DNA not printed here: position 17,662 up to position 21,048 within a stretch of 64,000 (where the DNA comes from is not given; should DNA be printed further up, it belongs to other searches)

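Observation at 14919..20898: Four-gene cluster resembling a chaperone/usher-type surface-filament assembly system, not matching known Bacteroidota pilus types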

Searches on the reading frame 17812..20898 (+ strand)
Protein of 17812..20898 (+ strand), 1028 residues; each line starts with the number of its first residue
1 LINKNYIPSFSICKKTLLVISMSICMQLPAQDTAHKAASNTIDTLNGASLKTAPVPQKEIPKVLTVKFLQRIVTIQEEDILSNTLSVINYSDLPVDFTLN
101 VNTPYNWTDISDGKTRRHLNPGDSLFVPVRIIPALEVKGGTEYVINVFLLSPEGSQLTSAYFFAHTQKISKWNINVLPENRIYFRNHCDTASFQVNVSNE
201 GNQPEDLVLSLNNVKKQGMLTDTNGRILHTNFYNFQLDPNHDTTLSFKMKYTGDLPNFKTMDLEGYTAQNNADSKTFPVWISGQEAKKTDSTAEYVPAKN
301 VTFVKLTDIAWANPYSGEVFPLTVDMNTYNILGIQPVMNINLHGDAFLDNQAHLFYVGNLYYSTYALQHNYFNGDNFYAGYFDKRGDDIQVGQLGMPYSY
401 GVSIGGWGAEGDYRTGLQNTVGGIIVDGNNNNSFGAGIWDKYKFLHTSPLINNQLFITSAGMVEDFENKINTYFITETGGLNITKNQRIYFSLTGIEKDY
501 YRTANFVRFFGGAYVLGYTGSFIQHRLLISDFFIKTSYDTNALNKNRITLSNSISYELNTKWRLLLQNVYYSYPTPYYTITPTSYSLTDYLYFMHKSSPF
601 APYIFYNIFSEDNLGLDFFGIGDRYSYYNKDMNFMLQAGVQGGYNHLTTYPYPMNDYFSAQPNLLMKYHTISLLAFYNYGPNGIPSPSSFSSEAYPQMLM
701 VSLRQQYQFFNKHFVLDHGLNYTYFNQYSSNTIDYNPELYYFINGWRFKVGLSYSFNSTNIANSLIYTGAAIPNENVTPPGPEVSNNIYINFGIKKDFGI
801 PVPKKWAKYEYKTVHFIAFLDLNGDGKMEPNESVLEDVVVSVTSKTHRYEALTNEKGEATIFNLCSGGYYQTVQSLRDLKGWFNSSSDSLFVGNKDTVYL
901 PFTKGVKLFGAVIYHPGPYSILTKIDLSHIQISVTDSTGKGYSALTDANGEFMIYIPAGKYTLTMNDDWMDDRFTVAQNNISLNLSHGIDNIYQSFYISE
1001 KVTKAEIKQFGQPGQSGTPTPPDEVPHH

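Call 3: search_protein_families(library=pfam, proteins=[window:17812-20898:+], max_evalue=1)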
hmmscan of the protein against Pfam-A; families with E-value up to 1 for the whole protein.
window:17812-20898:+ (1028 aa): 6 families
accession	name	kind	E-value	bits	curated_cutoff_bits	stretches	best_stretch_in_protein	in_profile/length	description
PF13620.12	CarboxypepD_reg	-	1.9e-08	35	32.3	2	927-965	14-54/82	Carboxypeptidase regulatory-like domain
PF13715.12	CarbopepD_reg_2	-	0.00086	19.7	32.2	1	929-965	16-50/88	CarboxypepD_reg-like domain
PF17210.9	SdrD_B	-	0.0021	18.7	29.7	1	819-875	8-66/112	SdrD B-like domain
PF17802.7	SpaA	-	0.005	17.4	23.1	0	829-870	9-55/91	Prealbumin-like fold domain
PF01839.29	FG-GAP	-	0.042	14.2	22.1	0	817-828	5-16/37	FG-GAP repeat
PF12974.12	Phosphonate-bd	-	0.26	11.1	27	0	438-478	177-217/242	ABC transporter, phosphonate, periplasmic substrate-binding protein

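Call 4: search_protein_families(library=ncbifam, proteins=[window:17812-20898:+], max_evalue=1)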
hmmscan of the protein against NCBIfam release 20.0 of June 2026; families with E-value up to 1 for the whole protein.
window:17812-20898:+ (1028 aa): 0 families

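Call 7: find_homologous_proteins(query=window:17812-20898:+)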
Query window:17812-20898:+ (1028 aa): 9 proteins with E <= 0.001 among 7946 candidates.
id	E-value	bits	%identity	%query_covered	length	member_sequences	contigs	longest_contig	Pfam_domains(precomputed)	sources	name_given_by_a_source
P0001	0.0e+0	2323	100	98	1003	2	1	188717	PF13620.13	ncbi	-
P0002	0.0e+0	1609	67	99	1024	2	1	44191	PF13620.13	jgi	-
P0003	0.0e+0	1571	66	100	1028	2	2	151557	PF13620.13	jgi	jgi:hypothetical protein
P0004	0.0e+0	1200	55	92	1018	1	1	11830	-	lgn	-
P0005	0.0e+0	1080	50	99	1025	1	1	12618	PF13620.13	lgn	-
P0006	0.0e+0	1073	48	97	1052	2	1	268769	PF13620.13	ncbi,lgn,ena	-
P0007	6.1e-273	926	64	61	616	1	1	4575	-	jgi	-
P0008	7.7e-127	443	31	95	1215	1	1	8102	-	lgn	-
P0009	1.0e-102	363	30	93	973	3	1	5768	PF13620.13,PF17210.10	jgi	jgi:hypothetical protein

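Call 9: find_encoding_contigs(protein=P0006, flank=8000, max_places=3)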
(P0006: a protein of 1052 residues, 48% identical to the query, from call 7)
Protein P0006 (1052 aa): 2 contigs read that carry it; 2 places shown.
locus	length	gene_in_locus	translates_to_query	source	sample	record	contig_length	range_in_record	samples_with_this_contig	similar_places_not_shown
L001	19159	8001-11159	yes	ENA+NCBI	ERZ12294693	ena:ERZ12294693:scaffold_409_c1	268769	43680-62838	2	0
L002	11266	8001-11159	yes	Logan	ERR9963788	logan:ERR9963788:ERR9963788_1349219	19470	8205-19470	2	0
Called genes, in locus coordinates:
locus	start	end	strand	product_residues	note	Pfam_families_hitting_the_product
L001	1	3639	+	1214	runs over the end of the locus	PF25778:DUF7948, PF13573:SprB (weak), PF13585:CHU_C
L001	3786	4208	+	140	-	-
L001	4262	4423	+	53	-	-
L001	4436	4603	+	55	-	PF07043:DUF1328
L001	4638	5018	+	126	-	PF10861:DUF2784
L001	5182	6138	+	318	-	-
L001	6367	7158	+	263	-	-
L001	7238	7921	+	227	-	-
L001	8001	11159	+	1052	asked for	PF13620:CarboxypepD_reg (faint)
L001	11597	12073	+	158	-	PF01161:PBP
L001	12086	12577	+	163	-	PF01161:PBP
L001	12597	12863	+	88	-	PF04972:BON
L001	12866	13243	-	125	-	PF02537:CRCB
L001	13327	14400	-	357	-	PF13528:Glyco_trans_1_3 (faint), PF04101:Glyco_tran_28_C (weak)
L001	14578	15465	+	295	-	PF02463:SMC_N (faint), PF00005:ABC_tran, PF13304:AAA_21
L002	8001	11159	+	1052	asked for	PF13620:CarboxypepD_reg (faint)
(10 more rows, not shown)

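Call 24: search_protein_representatives(alignment_id=A1)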
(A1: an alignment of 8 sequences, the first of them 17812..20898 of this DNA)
Query: 8 sequences, 1028 profile positions. Proteins with E-value up to 0.001 (for the whole library): 1313; up to 1e-10: 799; up to 1e-30: 297. The best 150 are listed.
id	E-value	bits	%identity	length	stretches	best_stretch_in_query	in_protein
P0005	0.0e+00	1594.0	-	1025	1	1-1028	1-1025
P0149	0.0e+00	1027.1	-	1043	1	35-1007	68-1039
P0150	2.8e-280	949.1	-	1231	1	55-1019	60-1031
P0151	1.6e-276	936.6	-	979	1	56-1015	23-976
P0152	8.4e-274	927.6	-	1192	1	38-1019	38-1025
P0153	1.2e-272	923.8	-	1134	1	17-1020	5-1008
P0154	4.0e-263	892.3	-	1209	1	37-1019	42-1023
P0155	7.7e-262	888.0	-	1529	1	46-1026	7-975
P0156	1.3e-259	880.6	-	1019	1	42-1017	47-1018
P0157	4.4e-257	872.3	-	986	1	54-1014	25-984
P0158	7.1e-257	871.6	-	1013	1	26-1011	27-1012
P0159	1.4e-252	857.4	-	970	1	58-1009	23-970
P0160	2.8e-252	856.4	-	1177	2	122-1018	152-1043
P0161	8.2e-250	848.2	-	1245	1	56-1018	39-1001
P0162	2.6e-245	833.3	-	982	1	53-1015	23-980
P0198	2.3e-195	667.9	-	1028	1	20-1018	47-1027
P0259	7.3e-98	345.2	-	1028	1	62-1013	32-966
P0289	3.8e-64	233.5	-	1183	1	59-1008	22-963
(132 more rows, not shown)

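Call 35: search_solved_structures(query=A3, max_evalue=10)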
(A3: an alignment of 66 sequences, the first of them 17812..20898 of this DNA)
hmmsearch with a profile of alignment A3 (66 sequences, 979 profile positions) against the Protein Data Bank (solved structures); distinct sequences matched with E-value up to 10: 5.
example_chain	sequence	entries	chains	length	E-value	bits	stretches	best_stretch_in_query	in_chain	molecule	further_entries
9c7v_B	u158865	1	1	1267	0.00028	22.3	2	799-928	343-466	BOS complex subunit NOMO2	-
4lt7_A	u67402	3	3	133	0.29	12.4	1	176-278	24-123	Rabphilin-3A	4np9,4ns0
2k3h_A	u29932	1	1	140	0.33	12.1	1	177-278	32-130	Rabphilin-3A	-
2chd_A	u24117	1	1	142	0.35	12.1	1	177-278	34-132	RABPHILIN-3A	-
9c7u_B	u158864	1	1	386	0.43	11.8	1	792-833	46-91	BOS complex subunit NOMO2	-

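Call 44: predict_structure(alignment_id=A3)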
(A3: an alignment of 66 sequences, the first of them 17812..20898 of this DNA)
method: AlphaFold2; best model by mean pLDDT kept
length: 1028 residues; sequences in the alignment: 66
mean_pLDDT: 85.3   pTM: 0.70
mean pLDDT of the five models: 85.3, 84.3, 83.7, 83.3, 83.0
residues with pLDDT >= 90: 575; 70-90: 318; 50-70: 65; < 50: 70
segments of 3 or more residues with pLDDT < 50: 1-11, 24-61, 289-292, 1012-1019, 1024-1028
pLDDT, mean of each block of 10 residues (from residue 1): 38 56 45 39 41 41 81 83 92 89 89 86 91 85 91 88 89 91 93 94 90 82 82 88 93 87 85 86 77 74 94 91 94 87 91 93 74 81 88 86 88 93 90 93 93 95 92 95 95 94 86 95 96 88 79 96 97 77 90 94 97 91 95 93 94 90 97 97 77 85 97 96 93 97 94 95 71 58 90 95 89 95 87 95 93 96 94 91 85 88 87 84 82 85 87 86 88 87 83 90 59 48 47
secondary structure, 60 per line:
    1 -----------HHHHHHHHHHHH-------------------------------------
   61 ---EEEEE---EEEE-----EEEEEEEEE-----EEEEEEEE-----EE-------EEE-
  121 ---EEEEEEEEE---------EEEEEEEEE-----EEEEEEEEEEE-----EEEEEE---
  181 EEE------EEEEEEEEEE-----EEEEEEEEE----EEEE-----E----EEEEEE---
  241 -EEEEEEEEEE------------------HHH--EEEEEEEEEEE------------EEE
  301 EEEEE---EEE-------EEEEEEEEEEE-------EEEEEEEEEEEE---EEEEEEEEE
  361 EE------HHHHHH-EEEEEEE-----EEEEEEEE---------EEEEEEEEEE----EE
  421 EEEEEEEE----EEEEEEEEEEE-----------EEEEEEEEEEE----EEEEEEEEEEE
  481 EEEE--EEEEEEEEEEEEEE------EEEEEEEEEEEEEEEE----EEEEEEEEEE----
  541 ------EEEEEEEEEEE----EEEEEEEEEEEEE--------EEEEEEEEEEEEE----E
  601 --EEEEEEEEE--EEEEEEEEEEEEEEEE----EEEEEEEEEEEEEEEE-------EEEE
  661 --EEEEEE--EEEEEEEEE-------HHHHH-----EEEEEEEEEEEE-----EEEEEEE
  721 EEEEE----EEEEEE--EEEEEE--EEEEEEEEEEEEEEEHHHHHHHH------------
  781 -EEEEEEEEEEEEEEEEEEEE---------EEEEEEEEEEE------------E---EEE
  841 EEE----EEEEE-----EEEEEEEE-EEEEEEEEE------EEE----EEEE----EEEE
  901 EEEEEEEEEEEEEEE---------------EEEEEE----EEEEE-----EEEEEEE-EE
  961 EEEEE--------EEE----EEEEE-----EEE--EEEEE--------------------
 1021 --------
elements in order (helices of 4 or more, strands of 3 or more residues): H12-23 E64-68 E72-75 E81-89 E95-102 E117-119 E124-132 E142-150 E156-166 E172-177 E181-183 E190-199 E205-213 E218-221 E232-237 E242-251 E275-285 E298-305 E309-311 E319-329 E337-348 E352-362 H369-374 E376-382 E388-395 E405-414 E419-428 E433-443 E455-465 E470-484 E487-500 E507-522 E527-536 E547-557 E562-574 E583-595 E603-611 E614-629 E634-649 E657-660 E663-668 E671-679 H687-691 E697-708 E714-725 E730-735 E738-743 E746-760 H761-768 E782-801 E811-821 E838-843 E848-852 E858-865 E867-875 E882-884 E889-892 E897-915 E931-936 E941-945 E951-957 E959-965 E974-976 E981-985 E991-993 E996-1000

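Call 81: fold_search(model_id=the predicted structure, library=pdb)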
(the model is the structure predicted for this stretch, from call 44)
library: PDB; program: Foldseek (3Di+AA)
matches with E <= 10: 1115; with E <= 0.001: 213
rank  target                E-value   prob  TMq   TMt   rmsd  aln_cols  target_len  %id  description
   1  3rfz_E                1.1e-13  1.00  0.25  0.31  18.7       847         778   10  Crystal structure of the FimD usher bound to its cognate FimC:FimH substrate (released 2011-06-01)
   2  3rfz_B                1.8e-13  1.00  0.24  0.29  18.0       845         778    9  Crystal structure of the FimD usher bound to its cognate FimC:FimH substrate (released 2011-06-01)
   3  9fy9_D                3.5e-13  1.00  0.25  0.34  17.8       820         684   10  Cryo-EM structure of the type 1 chaperone-usher pilus FimD-tip complex (FimDHGFC) - Conformer 1 (released 2025-06-04)
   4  9fxs_D                4.8e-12  1.00  0.27  0.38  15.6       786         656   10  Cryo-EM structure of the type 1 pilus complex including pilus rod and FimI-bound assembly platform after incorporation (released 2025-06-04)
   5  7edd                  6.0e-12  1.00  0.11  0.09  35.4      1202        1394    8  Crystal structure of a serine protease from Streptococcus pyogenes (released 2021-05-12)
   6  9bog_D                8.3e-12  1.00  0.24  0.29  19.7       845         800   10  Structural basis for adhesin secretion by the outer-membrane usher in type 1 pili (released 2024-10-09)
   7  5xya                  1.7e-11  1.00  0.11  0.09  36.1      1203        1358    9  Crystal structure of a serine protease from Streptococcus species (released 2018-08-08)
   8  5xyr                  1.9e-11  1.00  0.10  0.08  35.8      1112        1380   10  Crystal structure of a serine protease from Streptococcus species (released 2018-08-08)
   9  6e14_D                1.9e-11  1.00  0.25  0.29  19.1       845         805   10  Handover mechanism of the growing pilus by the bacterial outer membrane usher FimD (released 2018-10-17)
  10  7lhg_C                2.9e-10  1.00  0.27  0.33  18.7       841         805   10  Cryo-EM structure of E. coli P pilus tip assembly intermediate PapC-PapD-PapK-PapG in the first conformation (released 2021-08-11)
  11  6cd2_C                3.3e-10  1.00  0.21  0.27  17.2       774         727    8  Crystal structure of the PapC usher bound to the chaperone-adhesin PapD-PapG (released 2018-10-03)
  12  7som_D                4.1e-10  1.00  0.11  0.08  49.0      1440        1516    7  Ciliary C2 central pair apparatus isolated from Chlamydomonas reinhardtii (released 2022-04-13)
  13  9ijj_h                1.3e-09  1.00  0.10  0.07  38.6      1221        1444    8  In situ structure of the central apparatus in mouse sperm axoneme. (released 2025-06-04)
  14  7sqc_2A               1.7e-09  1.00  0.11  0.14  61.0       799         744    9  Ciliary C1 central pair apparatus isolated from Chlamydomonas reinhardtii (released 2022-04-13)
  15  9ijj_4I               2.2e-09  1.00  0.10  0.04  126.4      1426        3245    7  In situ structure of the central apparatus in mouse sperm axoneme. (released 2025-06-04)
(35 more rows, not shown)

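Call 90: find_encoding_contigs(protein=P0008, flank=6000, max_places=2)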
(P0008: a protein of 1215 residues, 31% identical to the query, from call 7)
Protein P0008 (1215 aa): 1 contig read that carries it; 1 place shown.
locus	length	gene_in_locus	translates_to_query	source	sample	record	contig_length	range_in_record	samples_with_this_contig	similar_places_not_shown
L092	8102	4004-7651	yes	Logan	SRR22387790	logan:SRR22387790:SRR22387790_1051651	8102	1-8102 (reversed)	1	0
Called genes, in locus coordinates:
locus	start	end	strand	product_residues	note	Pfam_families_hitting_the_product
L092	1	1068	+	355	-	?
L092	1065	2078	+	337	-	-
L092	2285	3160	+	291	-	-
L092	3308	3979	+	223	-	-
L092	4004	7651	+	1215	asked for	-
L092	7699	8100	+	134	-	?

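Call 91: find_encoding_contigs(protein=P0009, flank=6000, max_places=2)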
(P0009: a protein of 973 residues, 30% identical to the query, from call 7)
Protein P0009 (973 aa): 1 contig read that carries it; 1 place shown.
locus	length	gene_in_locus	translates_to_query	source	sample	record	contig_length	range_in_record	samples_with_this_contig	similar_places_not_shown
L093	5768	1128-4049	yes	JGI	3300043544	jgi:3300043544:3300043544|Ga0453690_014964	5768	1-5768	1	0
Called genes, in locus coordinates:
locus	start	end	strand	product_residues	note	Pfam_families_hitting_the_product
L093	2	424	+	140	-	?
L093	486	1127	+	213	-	-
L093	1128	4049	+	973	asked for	PF13620:CarboxypepD_reg (faint), PF17210:SdrD_B (faint)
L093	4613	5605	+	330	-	PF00579:tRNA-synt_1b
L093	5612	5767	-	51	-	?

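Call 92: find_encoding_contigs(protein=P0289, flank=7000, max_places=2)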
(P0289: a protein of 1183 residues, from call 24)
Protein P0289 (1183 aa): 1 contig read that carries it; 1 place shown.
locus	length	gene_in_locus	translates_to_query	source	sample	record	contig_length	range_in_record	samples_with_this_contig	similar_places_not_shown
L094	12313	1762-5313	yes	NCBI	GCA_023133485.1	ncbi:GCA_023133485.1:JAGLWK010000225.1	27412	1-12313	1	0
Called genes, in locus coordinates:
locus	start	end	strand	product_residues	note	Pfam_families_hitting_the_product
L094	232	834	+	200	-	-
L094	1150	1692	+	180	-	-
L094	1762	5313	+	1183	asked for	PF13620:CarboxypepD_reg (faint), PF17210:SdrD_B (faint), PF00691:OmpA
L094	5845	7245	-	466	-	PF10396:TrmE_N, PF12631:MnmE_helical, PF00071:Ras, PF00350:Dynamin_N (faint), PF01926:MMR_HSR1, PF02421:FeoB_N, PF00009:GTP_EFTU (weak)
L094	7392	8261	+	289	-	PF02629:CoA_binding, PF13380:CoA_binding_2, PF13607:Succ_CoA_lig, PF00549:Ligase_CoA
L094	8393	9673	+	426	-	PF05496:RuvB_N, PF00158:Sigma54_activat (faint), PF13173:AAA_14 (weak), PF20720:nSTAND3 (weak), PF00004:AAA, PF07728:AAA_5 (weak), PF16193:AAA_assoc_2, PF12002:MgsA_C, +1 more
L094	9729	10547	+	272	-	PF00793:DAHP_synth_1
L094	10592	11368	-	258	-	PF02592:Vut_1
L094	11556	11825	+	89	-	-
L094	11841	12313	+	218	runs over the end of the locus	PF08843:AbiEii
